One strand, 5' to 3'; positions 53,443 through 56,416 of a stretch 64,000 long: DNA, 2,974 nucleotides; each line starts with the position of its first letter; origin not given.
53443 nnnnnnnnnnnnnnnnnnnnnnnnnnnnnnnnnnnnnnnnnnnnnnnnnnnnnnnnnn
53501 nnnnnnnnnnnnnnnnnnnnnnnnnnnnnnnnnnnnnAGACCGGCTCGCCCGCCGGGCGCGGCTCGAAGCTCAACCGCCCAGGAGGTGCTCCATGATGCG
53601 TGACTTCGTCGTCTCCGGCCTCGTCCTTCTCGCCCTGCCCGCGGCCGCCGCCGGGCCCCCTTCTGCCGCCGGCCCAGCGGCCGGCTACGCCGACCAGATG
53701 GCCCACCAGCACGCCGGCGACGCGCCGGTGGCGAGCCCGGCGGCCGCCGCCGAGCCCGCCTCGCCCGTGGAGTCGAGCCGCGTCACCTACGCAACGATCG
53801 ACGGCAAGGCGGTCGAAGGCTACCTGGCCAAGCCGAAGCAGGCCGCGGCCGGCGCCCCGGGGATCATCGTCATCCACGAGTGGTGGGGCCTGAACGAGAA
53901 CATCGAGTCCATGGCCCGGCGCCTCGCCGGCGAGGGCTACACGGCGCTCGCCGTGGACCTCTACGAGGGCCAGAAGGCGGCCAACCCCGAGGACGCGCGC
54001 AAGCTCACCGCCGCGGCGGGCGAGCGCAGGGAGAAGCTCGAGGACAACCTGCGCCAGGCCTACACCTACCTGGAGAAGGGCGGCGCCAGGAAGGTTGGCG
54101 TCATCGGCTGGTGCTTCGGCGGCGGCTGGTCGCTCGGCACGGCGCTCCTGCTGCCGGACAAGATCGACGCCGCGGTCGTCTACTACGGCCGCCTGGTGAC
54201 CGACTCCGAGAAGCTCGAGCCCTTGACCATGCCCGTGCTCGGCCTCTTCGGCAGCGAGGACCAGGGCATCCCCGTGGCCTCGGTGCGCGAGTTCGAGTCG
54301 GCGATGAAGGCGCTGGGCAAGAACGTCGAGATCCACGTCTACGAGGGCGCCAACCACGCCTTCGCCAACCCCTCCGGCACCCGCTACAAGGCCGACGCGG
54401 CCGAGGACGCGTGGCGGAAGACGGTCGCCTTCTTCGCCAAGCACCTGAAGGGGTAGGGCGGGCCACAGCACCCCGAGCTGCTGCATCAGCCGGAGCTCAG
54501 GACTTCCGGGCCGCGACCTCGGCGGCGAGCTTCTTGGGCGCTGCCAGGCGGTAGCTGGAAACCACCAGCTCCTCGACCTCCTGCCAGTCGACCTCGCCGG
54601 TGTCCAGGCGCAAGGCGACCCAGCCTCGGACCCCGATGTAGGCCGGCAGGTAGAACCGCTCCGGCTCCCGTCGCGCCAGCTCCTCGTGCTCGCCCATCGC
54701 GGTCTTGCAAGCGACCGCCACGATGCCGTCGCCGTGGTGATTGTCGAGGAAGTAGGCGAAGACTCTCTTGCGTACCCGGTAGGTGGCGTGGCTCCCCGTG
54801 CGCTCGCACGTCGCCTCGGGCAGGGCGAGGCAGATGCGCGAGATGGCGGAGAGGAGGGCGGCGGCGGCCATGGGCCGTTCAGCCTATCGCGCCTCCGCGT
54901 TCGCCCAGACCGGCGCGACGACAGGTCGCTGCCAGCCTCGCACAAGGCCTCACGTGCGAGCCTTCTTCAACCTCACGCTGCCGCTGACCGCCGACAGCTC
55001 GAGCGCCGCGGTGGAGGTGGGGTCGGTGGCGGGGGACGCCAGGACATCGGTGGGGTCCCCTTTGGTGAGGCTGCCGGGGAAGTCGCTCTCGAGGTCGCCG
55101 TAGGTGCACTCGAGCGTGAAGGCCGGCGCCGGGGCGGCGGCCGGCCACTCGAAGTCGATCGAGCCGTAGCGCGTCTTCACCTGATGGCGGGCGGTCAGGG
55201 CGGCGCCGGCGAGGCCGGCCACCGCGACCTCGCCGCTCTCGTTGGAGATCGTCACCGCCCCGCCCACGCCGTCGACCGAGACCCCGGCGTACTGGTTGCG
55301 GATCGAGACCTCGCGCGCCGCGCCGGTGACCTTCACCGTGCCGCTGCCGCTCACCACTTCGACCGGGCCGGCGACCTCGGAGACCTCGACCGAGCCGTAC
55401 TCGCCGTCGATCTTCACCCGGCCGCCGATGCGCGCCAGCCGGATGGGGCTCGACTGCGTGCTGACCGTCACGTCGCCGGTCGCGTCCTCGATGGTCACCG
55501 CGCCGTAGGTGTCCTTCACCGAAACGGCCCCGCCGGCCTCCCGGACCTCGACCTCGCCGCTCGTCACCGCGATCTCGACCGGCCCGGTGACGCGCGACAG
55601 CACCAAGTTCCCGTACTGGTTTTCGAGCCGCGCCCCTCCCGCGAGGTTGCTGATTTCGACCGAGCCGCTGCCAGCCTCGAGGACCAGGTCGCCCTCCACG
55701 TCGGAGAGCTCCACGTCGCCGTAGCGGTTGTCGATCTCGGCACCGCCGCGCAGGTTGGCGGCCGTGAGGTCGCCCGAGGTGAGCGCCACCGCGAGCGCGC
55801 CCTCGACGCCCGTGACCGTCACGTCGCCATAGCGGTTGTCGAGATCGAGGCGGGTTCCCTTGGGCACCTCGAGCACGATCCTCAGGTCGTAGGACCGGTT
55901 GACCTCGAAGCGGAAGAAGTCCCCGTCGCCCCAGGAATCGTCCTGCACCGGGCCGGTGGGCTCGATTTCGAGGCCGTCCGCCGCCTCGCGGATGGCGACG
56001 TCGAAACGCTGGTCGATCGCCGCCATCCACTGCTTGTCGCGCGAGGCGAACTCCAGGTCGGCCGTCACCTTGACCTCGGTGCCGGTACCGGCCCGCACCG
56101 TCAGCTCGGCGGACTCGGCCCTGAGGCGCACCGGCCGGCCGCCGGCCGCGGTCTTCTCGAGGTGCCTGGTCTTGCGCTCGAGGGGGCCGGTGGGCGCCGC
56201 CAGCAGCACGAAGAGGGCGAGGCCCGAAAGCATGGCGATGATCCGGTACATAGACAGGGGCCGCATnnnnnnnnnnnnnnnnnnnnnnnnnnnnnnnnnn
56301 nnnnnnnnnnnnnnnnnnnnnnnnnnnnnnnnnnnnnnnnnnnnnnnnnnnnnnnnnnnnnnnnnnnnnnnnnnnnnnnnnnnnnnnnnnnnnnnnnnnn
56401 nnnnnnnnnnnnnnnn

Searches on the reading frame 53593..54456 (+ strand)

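Call 31: search_protein_families(library=pfam, proteins=[window:53593-54456:+], max_evalue=0.01)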
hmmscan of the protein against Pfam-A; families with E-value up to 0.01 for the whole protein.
window:53593-54456:+ (287 aa): 10 families
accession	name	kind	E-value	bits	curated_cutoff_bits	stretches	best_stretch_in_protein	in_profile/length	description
PF01738.24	DLH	-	3.3e-54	184.2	21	1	75-284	2-216/217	Dienelactone hydrolase family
PF08840.17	BAAT_C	-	2.5e-07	31.4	20.9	1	263-286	186-209/210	BAAT / Acyl-CoA thioester hydrolase C terminal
PF00326.27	Peptidase_S9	-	8.3e-07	29.1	22.6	1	211-276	143-207/213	Prolyl oligopeptidase family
PF02230.22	Abhydrolase_2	-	2.3e-06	28.1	23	1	160-257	101-201/217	Phospholipase/Carboxylesterase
PF12740.14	PETase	-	1.2e-05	25.3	28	1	40-263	8-219/263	PET hydrolase-like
PF12146.15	Hydrolase_4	-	0.00037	20.3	27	0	208-257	187-234/239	Serine aminopeptidase, S33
PF05448.18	AXE1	-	0.00037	19.8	21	1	57-139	52-132/321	Acetyl xylan esterase (AXE1)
PF12695.13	Abhydrolase_5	-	0.00047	20.4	27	1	172-257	63-142/164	Alpha/beta hydrolase family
PF00561.26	Abhydrolase_1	-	0.00085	19.5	25.8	1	105-195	18-98/245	alpha/beta hydrolase fold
PF07859.19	Abhydrolase_3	-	0.0092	16.2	25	0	233-258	184-209/210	alpha/beta hydrolase fold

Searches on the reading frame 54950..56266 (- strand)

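Call 26: search_protein_families(library=pfam, proteins=[window:54950-56266:-], max_evalue=0.001)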
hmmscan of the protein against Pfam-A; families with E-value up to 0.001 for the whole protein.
window:54950-56266:- (438 aa): 1 family
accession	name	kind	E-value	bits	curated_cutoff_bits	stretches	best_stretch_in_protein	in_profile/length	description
PF21601.3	GldM_2nd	-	0.00063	20.6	24.4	0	190-249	27-86/98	GldM second domain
